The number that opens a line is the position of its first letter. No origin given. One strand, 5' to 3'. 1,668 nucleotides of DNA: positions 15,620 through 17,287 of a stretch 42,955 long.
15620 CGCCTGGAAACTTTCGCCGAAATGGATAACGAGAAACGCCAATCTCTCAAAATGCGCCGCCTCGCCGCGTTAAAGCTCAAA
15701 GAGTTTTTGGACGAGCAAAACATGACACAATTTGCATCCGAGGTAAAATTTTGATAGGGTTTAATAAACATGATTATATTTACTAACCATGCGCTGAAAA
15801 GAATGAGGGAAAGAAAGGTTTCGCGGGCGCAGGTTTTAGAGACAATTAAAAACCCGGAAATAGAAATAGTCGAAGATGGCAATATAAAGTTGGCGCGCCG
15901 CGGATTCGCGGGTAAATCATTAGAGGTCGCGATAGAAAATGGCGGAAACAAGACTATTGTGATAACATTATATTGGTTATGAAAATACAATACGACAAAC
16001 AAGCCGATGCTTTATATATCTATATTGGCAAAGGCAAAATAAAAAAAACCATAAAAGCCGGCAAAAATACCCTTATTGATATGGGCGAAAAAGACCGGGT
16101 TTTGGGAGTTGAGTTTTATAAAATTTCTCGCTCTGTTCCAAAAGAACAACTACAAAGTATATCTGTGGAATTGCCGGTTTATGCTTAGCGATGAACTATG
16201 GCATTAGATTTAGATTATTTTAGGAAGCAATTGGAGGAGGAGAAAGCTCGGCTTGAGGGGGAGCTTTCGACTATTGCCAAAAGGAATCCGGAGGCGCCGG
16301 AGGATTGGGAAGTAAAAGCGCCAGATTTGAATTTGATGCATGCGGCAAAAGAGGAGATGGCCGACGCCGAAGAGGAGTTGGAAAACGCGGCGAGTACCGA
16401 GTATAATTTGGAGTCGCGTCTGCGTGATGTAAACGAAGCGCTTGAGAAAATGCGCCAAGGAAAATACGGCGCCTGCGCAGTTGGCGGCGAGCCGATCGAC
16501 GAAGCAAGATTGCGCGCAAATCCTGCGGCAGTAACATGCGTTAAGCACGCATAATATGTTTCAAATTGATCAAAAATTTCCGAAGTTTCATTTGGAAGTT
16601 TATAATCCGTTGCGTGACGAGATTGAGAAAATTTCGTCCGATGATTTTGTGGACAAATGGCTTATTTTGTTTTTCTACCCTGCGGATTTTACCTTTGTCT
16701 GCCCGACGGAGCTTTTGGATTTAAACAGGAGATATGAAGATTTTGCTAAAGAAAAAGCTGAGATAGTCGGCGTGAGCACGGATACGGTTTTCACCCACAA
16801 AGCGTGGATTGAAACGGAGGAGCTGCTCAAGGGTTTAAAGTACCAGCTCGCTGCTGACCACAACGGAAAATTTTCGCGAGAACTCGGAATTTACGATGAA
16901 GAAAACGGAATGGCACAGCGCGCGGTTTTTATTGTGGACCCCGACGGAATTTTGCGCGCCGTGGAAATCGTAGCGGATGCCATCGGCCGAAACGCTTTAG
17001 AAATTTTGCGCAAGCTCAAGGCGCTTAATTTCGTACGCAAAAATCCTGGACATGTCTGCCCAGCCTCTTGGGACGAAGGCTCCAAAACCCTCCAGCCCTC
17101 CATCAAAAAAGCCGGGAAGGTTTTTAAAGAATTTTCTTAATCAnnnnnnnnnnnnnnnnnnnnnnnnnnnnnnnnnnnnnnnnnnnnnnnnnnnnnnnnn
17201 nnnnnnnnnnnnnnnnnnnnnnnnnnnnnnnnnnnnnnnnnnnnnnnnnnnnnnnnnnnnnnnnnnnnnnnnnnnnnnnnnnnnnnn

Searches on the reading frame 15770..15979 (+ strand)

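Call 4: search_protein_families(library=pfam, proteins=[window:15770-15979:+], max_evalue=0.01)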
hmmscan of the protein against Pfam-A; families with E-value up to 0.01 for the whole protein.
window:15770-15979:+ (70 aa): 1 family
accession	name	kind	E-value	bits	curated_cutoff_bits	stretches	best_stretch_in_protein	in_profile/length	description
PF14076.12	DUF4258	-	3.4e-13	50.1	25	1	4-69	1-71/71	Domain of unknown function (DUF4258)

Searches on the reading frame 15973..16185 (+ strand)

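Call 4: search_protein_families(library=pfam, proteins=[window:15973-16185:+], max_evalue=0.01)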
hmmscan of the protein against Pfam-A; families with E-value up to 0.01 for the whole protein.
window:15973-16185:+ (71 aa): 1 family
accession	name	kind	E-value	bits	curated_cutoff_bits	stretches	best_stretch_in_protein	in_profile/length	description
PF10049.14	DUF2283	-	1.1e-12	48.4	23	1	4-51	1-48/49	Protein of unknown function (DUF2283)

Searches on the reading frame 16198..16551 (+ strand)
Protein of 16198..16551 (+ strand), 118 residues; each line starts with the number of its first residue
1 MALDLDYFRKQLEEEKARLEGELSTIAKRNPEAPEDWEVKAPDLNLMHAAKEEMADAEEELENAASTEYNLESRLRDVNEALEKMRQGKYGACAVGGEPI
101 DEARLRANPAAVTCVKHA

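Call 4: search_protein_families(library=pfam, proteins=[window:16198-16551:+], max_evalue=0.01)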
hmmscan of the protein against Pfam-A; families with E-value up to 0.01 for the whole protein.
window:16198-16551:+ (118 aa): 2 families
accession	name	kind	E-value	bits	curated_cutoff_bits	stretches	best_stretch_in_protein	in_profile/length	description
PF01258.23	zf-dskA_traR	-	2e-07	31.3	24.9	1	88-115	1-28/36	Prokaryotic dksA/traR C4-type zinc finger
PF20492.3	ERM_helical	-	0.0026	18.3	40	0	47-89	15-57/120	Ezrin/radixin/moesin, alpha-helical domain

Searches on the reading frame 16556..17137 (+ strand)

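Call 4: search_protein_families(library=pfam, proteins=[window:16556-17137:+], max_evalue=0.01)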
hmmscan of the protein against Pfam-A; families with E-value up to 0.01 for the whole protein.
window:16556-17137:+ (194 aa): 3 families
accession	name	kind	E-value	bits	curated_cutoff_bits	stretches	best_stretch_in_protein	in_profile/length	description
PF00578.27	AhpC-TSA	-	4.2e-38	130.5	26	1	4-135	1-123/124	AhpC/TSA family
PF08534.16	Redoxin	-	3.1e-15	56.7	26.6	1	6-142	4-137/148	Redoxin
PF10417.14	1-cysPrx_C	-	0.0016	18.8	21.1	1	156-184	1-32/41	C-terminal domain of 1-Cys peroxiredoxin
